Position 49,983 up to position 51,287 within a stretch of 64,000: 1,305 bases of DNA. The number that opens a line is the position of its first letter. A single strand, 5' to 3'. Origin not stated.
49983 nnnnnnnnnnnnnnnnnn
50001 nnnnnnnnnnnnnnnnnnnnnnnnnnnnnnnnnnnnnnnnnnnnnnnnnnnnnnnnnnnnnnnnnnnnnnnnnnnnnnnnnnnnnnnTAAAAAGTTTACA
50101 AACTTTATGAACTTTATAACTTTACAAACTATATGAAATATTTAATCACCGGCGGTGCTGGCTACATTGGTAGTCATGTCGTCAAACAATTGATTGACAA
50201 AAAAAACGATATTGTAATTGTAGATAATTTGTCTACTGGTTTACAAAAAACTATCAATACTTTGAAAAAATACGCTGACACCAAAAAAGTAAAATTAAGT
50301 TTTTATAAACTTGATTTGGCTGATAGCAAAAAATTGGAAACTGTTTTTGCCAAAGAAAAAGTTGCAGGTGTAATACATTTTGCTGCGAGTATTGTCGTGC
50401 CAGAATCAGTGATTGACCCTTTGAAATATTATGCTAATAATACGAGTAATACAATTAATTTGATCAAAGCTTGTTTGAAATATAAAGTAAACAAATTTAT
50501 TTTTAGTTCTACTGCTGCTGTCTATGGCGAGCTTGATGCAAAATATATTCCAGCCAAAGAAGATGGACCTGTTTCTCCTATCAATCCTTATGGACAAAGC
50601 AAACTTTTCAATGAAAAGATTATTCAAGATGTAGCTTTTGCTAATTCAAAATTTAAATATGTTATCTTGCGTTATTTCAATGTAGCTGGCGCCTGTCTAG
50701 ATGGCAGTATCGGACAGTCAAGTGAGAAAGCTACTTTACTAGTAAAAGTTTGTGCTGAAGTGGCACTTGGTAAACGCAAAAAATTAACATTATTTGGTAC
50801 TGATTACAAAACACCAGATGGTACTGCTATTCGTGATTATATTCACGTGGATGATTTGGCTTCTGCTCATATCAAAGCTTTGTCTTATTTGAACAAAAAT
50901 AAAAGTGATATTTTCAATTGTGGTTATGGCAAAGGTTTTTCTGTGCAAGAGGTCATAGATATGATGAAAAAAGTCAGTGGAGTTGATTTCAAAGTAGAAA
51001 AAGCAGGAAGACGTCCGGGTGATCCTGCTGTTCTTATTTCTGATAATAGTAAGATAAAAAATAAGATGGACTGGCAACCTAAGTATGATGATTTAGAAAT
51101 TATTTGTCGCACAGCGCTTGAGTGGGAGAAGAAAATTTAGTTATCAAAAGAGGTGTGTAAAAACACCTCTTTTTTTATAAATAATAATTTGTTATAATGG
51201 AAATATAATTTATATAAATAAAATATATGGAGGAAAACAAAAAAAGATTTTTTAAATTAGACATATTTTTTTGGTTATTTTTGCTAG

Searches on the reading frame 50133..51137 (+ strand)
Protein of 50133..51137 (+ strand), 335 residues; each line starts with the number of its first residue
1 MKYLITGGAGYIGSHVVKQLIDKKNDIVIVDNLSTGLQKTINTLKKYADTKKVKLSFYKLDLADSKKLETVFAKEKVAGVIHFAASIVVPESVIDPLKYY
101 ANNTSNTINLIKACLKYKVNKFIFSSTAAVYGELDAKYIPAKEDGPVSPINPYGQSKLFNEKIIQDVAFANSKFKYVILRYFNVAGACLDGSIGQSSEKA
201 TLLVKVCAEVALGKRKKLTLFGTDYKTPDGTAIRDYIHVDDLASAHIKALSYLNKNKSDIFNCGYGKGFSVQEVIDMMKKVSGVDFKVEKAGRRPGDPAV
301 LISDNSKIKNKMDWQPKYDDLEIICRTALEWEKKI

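Call 9: search_protein_families(library=pfam, proteins=[window:50133-51137:+], max_evalue=0.001)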
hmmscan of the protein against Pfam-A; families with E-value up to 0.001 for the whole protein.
window:50133-51137:+ (335 aa): 10 families
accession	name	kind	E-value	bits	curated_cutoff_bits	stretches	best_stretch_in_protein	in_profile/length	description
PF01370.27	Epimerase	-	5.8e-55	186.7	20.9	1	4-264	2-240/240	NAD dependent epimerase/dehydratase family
PF16363.11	GDP_Man_Dehyd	-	6.7e-54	184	27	1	4-323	1-328/332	GDP-mannose 4,6 dehydratase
PF02719.21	Polysacc_synt_2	-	2.1e-24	86.6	20.2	1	4-187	2-174/293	Polysaccharide biosynthesis protein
PF01073.25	3Beta_HSD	-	3.9e-21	75.7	22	1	4-259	1-238/280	3-beta hydroxysteroid dehydrogenase/isomerase family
PF04321.23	RmlD_sub_bind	-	1.6e-14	54.1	27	1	1-181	1-148/287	RmlD substrate binding domain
PF07993.18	NAD_binding_4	-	9.9e-13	48.3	20.1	1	5-207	1-230/258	Male sterility protein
PF13460.12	NAD_binding_10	-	7e-09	36.2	27.2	1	7-181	1-143/184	NAD(P)H-binding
PF08659.16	KR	-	2.1e-08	34.7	22.6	1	3-133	3-143/180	KR domain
PF05368.20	NmrA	-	7.5e-06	26.2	27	1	4-129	6-109/298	NmrA-like family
PF00106.31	adh_short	-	3.4e-05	23.8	26.6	1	4-74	4-70/195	short chain dehydrogenase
